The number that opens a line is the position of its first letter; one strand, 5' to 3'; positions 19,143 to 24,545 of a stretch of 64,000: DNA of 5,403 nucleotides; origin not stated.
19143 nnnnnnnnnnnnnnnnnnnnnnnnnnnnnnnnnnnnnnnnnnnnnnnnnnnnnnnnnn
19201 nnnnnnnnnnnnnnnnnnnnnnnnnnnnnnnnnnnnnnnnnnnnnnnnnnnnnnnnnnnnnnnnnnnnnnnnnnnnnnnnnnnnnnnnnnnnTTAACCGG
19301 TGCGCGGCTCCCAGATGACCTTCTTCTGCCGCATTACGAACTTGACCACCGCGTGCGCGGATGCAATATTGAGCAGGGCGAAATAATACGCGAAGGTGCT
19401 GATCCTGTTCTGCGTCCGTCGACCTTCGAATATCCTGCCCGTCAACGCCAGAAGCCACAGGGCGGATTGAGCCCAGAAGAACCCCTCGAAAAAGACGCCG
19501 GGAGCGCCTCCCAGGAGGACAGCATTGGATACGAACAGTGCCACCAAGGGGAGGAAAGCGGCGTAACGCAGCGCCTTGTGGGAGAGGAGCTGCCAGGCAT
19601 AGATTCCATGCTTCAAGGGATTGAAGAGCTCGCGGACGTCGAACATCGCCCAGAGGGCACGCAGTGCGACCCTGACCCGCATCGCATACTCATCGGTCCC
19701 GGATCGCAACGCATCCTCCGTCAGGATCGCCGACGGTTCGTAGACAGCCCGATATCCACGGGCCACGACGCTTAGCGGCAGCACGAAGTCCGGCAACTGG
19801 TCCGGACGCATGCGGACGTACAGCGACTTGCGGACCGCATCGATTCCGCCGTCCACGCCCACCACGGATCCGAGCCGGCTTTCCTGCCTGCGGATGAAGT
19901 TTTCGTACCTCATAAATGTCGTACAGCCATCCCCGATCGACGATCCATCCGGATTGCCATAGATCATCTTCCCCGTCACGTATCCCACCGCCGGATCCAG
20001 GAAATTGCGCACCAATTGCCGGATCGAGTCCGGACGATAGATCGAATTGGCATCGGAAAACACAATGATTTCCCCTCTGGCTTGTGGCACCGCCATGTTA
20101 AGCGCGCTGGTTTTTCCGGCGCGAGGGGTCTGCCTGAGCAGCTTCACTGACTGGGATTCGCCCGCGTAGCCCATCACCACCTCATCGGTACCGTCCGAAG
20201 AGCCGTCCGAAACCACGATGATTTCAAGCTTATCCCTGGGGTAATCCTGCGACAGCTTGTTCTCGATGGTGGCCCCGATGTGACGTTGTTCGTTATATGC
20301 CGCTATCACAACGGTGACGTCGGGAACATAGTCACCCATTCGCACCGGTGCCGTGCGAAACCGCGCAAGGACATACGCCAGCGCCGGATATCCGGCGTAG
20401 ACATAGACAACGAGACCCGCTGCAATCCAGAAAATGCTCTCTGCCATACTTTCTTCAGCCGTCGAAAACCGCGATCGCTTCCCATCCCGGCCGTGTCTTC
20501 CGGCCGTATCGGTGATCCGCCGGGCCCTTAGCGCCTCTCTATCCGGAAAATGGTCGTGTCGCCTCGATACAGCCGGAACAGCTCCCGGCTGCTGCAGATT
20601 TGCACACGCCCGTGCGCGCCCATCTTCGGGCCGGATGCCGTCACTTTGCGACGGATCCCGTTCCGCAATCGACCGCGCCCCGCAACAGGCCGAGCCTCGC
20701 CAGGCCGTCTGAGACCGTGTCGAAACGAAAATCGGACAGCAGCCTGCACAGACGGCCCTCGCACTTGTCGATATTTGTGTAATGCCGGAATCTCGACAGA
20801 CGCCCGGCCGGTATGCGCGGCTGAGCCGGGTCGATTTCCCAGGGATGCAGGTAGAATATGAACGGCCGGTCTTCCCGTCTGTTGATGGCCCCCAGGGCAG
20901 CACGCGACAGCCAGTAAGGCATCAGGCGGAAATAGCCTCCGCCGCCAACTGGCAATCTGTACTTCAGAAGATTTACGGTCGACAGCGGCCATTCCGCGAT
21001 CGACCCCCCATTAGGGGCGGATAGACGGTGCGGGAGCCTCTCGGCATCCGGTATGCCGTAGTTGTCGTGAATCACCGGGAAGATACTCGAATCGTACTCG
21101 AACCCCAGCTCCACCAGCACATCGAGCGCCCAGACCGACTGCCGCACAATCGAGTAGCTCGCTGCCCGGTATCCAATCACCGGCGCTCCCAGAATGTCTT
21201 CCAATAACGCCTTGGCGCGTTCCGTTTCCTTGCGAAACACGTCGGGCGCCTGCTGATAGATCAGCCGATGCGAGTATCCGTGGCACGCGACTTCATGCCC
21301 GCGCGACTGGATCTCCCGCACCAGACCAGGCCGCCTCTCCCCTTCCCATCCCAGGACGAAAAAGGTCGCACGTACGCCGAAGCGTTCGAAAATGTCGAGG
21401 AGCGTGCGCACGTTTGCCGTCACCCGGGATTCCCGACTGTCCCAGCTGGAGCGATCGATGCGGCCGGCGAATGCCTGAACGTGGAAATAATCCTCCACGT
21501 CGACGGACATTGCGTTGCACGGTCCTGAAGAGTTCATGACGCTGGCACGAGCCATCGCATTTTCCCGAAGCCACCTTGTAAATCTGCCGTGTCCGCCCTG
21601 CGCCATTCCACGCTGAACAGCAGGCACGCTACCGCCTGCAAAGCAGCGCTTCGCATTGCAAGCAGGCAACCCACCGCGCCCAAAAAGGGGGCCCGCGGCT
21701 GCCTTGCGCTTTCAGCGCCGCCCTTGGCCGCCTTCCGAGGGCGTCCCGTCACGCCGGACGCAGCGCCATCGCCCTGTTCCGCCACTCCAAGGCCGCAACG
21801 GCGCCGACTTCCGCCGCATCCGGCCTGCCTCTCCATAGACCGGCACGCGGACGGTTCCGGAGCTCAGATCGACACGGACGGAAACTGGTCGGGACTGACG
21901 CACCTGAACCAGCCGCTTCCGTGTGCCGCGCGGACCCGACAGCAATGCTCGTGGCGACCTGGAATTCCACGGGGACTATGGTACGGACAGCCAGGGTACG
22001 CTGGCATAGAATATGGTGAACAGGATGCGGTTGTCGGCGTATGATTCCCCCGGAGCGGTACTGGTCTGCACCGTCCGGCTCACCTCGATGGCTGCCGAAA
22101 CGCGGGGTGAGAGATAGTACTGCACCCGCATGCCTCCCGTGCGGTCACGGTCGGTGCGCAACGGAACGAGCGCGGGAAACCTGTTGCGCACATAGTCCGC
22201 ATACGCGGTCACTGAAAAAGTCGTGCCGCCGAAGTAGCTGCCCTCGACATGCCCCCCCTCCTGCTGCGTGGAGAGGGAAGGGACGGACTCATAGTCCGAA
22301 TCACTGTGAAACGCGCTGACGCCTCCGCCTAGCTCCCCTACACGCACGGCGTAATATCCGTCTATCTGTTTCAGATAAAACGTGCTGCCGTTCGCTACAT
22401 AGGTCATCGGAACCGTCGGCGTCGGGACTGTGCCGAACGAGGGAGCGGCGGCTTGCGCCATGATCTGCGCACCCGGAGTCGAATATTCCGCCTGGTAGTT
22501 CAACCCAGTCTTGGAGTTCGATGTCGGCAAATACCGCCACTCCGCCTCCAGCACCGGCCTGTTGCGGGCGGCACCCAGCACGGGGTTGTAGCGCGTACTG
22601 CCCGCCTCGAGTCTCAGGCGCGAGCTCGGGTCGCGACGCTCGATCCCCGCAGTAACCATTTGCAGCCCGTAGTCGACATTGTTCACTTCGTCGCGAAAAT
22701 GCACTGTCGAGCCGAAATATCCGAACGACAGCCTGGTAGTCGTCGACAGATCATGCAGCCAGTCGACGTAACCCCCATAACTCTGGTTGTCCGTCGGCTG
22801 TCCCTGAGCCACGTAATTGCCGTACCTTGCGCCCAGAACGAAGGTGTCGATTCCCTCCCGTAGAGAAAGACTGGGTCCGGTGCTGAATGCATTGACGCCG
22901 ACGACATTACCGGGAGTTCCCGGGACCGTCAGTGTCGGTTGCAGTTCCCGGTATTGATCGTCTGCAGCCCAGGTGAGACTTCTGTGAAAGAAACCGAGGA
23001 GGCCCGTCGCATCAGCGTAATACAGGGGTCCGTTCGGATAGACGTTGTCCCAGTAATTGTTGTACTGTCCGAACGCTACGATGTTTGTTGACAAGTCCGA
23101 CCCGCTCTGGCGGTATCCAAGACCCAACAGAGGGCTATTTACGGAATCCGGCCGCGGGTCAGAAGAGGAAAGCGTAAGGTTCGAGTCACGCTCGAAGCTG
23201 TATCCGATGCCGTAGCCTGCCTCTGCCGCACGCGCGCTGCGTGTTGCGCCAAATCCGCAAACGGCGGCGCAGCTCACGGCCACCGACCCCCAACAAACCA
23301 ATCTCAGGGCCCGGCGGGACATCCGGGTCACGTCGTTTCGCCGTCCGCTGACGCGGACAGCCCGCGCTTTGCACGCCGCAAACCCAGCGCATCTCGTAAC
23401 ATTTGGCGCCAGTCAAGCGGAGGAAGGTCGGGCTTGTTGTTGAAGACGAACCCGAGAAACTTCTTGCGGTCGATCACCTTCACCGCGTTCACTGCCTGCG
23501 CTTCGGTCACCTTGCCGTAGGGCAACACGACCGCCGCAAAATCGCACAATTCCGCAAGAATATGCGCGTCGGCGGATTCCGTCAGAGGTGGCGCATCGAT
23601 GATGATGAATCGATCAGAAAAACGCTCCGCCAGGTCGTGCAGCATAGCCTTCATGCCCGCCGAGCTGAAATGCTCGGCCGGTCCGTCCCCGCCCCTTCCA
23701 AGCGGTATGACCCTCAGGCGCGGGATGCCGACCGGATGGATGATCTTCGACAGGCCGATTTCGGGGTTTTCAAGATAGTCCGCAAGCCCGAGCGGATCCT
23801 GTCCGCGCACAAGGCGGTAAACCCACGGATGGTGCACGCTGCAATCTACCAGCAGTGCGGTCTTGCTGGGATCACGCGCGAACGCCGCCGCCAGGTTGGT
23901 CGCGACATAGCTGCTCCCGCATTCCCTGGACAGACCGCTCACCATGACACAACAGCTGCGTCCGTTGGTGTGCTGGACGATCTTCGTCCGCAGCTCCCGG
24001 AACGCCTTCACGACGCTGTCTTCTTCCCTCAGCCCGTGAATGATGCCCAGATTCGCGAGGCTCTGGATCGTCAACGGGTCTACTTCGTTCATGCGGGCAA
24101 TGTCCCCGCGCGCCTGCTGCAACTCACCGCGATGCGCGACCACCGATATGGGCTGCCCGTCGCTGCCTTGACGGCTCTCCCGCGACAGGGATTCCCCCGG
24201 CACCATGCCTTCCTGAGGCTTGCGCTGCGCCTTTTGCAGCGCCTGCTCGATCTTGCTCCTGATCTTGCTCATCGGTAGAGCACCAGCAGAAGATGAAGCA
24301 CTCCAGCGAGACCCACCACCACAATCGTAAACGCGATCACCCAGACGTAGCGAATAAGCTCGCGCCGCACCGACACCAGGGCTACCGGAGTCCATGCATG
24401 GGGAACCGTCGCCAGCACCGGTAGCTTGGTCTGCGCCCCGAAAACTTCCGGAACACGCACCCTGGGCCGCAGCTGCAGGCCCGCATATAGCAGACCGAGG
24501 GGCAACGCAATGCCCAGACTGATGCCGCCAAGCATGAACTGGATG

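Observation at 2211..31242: XrtA/PEP-CTERM-type EPS locus with no exosortase, EpsI, secretion ATPase or PEP-CTERM substrate in 31 kb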

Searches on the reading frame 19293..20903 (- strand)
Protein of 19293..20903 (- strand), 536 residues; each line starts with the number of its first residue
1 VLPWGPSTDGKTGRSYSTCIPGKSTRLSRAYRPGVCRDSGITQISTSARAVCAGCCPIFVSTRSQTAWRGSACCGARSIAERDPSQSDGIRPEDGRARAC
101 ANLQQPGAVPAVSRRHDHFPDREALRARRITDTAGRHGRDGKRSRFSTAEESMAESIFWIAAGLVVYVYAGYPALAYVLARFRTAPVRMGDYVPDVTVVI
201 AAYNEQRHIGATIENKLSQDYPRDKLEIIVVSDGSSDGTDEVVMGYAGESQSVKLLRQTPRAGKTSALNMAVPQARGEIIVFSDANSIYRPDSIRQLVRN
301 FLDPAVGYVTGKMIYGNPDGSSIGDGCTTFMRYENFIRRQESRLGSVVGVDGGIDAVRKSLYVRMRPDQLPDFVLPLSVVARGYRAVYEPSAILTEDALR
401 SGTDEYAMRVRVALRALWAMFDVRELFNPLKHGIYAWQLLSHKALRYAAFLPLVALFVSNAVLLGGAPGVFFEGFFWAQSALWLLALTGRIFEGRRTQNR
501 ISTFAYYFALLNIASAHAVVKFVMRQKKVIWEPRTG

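Call 4: search_protein_families(library=ncbifam, proteins=[window:19293-20903:-], max_evalue=0.00001)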
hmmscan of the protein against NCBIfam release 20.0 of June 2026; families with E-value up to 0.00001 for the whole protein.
window:19293-20903:- (536 aa): 22 families
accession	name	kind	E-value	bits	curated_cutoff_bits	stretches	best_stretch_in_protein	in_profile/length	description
TIGR03937.1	PgaC_IcaA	equivalog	2.1e-23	82.9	422.3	1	156-361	13-211/407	poly-beta-1,6-N-acetyl-D-glucosamine synthase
TIGR03965.1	mycofact_glyco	equivalog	3e-20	72.6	280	1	189-319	69-197/467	mycofactocin biosynthesis glycosyltransferase MftF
NF041875.1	EPS_EpsD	equivalog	2.6e-16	60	370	1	196-301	1-104/325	exopolysaccharide biosynthesis glycosyltransferase EpsD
TIGR03111.1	glyc2_xrt_Gpos1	hypoth_equivalog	6.5e-16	58.1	363.95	1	153-314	4-170/439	TIGR03111 family XrtG-associated glycosyltransferase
TIGR04242.1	nodulat_NodC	equivalog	2.1e-13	50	550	1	188-322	42-177/395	chitooligosaccharide synthase NodC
NF007482.0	PRK10073.1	equivalog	3e-13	49.5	423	1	193-298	5-107/334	glycosyltransferase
TIGR03469.1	HpnB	hypoth_equivalog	1.3e-12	47.5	379.25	1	181-301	31-160/386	hopene-associated glycosyltransferase HpnB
NF047683.1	TeichurnBiosyTuaG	equivalog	7.7e-12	45.4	400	1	192-298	4-108/252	teichuronic acid biosynthesis protein TuaG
NF047588.1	GlcsyltransPgfSStrep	equivalog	1.3e-10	41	500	1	196-302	3-111/308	glycosyltransferase PgfS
NF010496.0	PRK13915.1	equivalog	1.9e-10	40.3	262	1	195-311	32-153/307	glucosyl-3-phosphoglycerate synthase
NF038299.1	EPS_HpsN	equivalog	7.6e-10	38.3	425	1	195-314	2-120/317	hormogonium polysaccharide biosynthesis glycosyltransferase HpsN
NF041865.1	EpsU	equivalog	8.1e-10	38.3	700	1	160-278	5-120/394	exopolysaccharide biosynthesis GT2 family glycosyltransferase EpsU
NF053739.1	GlytfEpsEBac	equivalog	1.2e-09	37.5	450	1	194-308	1-113/265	glycosyltransferase EpsE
TIGR04283.1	glyco_like_mftF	equivalog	3.7e-09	36.5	182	1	197-302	2-97/221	TIGR04283 family arsenosugar biosynthesis glycosyltransferase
NF050050.1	ProtGlycPglI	equivalog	4e-09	36.3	500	1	194-300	2-107/306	GalNAc(5)-diNAcBac-PP-undecaprenol beta-1,3-glucosyltransferase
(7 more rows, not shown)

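Call 47: search_protein_families(library=pfam, proteins=[window:19293-20903:-], max_evalue=0.1)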
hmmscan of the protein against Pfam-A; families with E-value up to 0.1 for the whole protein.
window:19293-20903:- (536 aa): 5 families
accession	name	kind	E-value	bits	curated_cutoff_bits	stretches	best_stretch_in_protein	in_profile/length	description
PF00535.33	Glycos_transf_2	-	3.2e-25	89.4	23.3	1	197-353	1-155/168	Glycosyl transferase family 2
PF13641.12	Glyco_tranf_2_3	-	1.2e-18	68.4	27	1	194-319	1-129/230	Glycosyltransferase like family 2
PF13506.12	Glyco_transf_21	-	1.2e-06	28.5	21.7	1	264-321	18-74/174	Glycosyl transferase family 21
PF10111.15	Glyco_tranf_2_2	-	2.2e-05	24.6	27.3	1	197-297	1-102/276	Glycosyltransferase like family 2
PF13632.12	Glyco_trans_2_3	-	0.00018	21.8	27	1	279-480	1-183/198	Glycosyl transferase family group 2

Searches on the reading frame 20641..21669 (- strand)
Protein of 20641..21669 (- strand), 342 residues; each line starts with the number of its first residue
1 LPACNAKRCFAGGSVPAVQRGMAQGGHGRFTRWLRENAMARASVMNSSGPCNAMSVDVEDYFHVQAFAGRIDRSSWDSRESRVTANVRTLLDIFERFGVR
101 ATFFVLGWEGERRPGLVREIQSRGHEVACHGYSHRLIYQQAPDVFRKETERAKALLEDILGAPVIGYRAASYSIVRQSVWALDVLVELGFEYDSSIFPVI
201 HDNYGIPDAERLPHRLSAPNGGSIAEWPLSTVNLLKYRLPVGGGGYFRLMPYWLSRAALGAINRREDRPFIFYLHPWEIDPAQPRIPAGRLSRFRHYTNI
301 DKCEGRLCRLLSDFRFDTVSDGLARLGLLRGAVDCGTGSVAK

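Call 4: search_protein_families(library=ncbifam, proteins=[window:20641-21669:-], max_evalue=0.00001)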
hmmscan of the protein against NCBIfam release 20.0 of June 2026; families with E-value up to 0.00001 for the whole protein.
window:20641-21669:- (342 aa): 8 families
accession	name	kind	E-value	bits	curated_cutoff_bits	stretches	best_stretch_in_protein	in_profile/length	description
TIGR03006.1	pepcterm_polyde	equivalog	1.3e-116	388.4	276.2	1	52-321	1-269/272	XrtA system polysaccharide deacetylase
TIGR04243.1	nodulat_NodB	equivalog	9e-13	48.2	240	1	89-181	19-111/197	chitooligosaccharide deacetylase NodB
TIGR02764.1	spore_ybaN_pdaB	equivalog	1.1e-11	44.9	237.4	1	84-162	18-96/191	polysaccharide deacetylase family sporulation protein PdaB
NF045821.1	PgAcgDacpgdA1_Bac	equivalog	2.3e-09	36.6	400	1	89-162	105-178/282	peptidoglycan-N-acetylglucosamine deacetylase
NF045820.1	PgAcgDacpgdA_Strep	equivalog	4.9e-07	28.9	800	1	88-163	284-359/463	peptidoglycan-N-acetylglucosamine deacetylase PgdA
TIGR03212.1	uraD_N-term-dom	equivalog_domain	2e-06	27.1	424.6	1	85-196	77-184/297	allantoinase PuuE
TIGR02884.1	spore_pdaA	equivalog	2.1e-06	27.6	298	1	88-162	53-127/224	delta-lactam-biosynthetic de-N-acetylase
TIGR02873.1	spore_ylxY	hypoth_equivalog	3.1e-06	26.6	391.5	1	87-163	100-176/268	probable sporulation protein, polysaccharide deacetylase family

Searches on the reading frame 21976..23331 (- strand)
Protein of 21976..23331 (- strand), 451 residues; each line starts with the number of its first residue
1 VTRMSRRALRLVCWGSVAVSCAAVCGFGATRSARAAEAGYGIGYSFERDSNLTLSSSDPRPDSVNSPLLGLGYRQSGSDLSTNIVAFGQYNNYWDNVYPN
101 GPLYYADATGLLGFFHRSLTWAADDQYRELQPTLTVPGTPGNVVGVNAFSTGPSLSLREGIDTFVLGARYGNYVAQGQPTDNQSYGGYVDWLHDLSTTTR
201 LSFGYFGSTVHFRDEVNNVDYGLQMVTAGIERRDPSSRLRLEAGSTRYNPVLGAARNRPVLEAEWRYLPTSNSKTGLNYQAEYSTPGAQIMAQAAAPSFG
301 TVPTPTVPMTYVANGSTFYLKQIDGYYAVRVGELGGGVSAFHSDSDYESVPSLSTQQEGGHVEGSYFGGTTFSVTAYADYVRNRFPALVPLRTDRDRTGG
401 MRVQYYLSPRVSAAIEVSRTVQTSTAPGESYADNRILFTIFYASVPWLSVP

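Call 4: search_protein_families(library=ncbifam, proteins=[window:21976-23331:-], max_evalue=0.00001)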
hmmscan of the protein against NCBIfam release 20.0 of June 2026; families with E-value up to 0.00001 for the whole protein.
window:21976-23331:- (451 aa): 0 families

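Call 6: search_protein_families(library=pfam, proteins=[window:21976-23331:-], max_evalue=0.01)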
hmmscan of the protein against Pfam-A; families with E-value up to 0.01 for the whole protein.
window:21976-23331:- (451 aa): 1 family
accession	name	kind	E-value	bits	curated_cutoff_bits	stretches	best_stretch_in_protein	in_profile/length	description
PF10082.15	BBP2_2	-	0.0035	16.7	23.7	0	375-438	311-372/378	Putative beta-barrel porin 2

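Call 14: search_protein_families(library=ncbifam, proteins=[window:21976-23331:-], max_evalue=0.1)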
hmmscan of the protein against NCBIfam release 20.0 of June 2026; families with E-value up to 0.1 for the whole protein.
window:21976-23331:- (451 aa): 1 family
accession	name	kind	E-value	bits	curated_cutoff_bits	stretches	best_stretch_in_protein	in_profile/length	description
TIGR03014.2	EpsL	equivalog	0.00058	19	275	1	338-440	274-381/385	XrtB/PEP-CTERM-associated polysaccharide biosynthesis outer membrane protein EpsL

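Call 83: predict_structure(protein=window:21976-23331:-)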
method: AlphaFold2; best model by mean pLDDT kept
length: 451 residues; sequences in the alignment: 1
mean_pLDDT: 29.7   pTM: 0.18
mean pLDDT of the five models: 29.7, 25.4, 24.6, 24.1, 23.6
residues with pLDDT >= 90: 0; 70-90: 0; 50-70: 0; < 50: 451
segments of 3 or more residues with pLDDT < 50: 1-451
pLDDT, mean of each block of 10 residues (from residue 1): 31 27 27 27 29 28 29 30 29 29 28 26 24 28 28 31 35 33 29 29 29 27 29 30 29 27 30 30 30 27 25 27 29 25 25 25 25 37 43 40 39 33 36 35 29 27
secondary structure, 60 per line:
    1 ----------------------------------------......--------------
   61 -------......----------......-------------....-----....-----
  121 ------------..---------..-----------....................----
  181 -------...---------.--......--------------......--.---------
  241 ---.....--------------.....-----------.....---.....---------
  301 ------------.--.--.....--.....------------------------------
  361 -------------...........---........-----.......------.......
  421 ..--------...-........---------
elements in order: E41-46 E68-73 E84-89 E103-106 E112-115 H157-176 E188-190 E203-208 E223-228 E244-248 E263-267 E279-283 H287-291 E319-323 E326-330 H374-384 E388-395 E401-407 E414-422 E435-442

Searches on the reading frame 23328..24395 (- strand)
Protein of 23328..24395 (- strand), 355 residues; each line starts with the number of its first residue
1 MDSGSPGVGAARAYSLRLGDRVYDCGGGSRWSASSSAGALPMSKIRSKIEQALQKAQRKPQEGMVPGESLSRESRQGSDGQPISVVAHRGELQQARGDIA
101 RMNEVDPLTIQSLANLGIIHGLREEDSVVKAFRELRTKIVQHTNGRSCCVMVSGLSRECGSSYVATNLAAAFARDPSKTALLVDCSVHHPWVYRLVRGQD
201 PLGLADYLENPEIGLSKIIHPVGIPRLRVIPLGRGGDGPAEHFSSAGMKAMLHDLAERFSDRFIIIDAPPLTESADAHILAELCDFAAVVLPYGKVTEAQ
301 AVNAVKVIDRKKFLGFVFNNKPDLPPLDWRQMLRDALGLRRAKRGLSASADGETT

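Call 4: search_protein_families(library=ncbifam, proteins=[window:23328-24395:-], max_evalue=0.00001)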
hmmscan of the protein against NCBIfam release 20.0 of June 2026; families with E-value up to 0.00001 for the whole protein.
window:23328-24395:- (355 aa): 6 families
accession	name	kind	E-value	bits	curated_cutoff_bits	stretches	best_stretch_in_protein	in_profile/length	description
TIGR03018.1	pepcterm_TyrKin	hypoth_equivalog_domain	4e-46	157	230.65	1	123-319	6-207/207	XrtA-associated tyrosine autokinase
TIGR01007.1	eps_fam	subfamily_domain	2.7e-19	69.5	108.05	1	132-320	3-189/204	polysaccharide biosynthesis tyrosine autokinase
NF007350.0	PRK09841.1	equivalog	5.4e-16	57.9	1248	1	123-307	506-687/726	tyrosine-protein kinase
NF008568.0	PRK11519.1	equivalog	3.4e-15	55.3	1068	1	124-293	502-668/720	tyrosine-protein kinase Wzc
TIGR03029.1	EpsG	equivalog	2.3e-13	49.9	313.8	1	126-292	81-244/274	chain length determinant protein tyrosine kinase EpsG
TIGR01005.1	eps_transp_fam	subfamily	1.1e-06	27.2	411.7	1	131-310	529-705/754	exopolysaccharide transport protein family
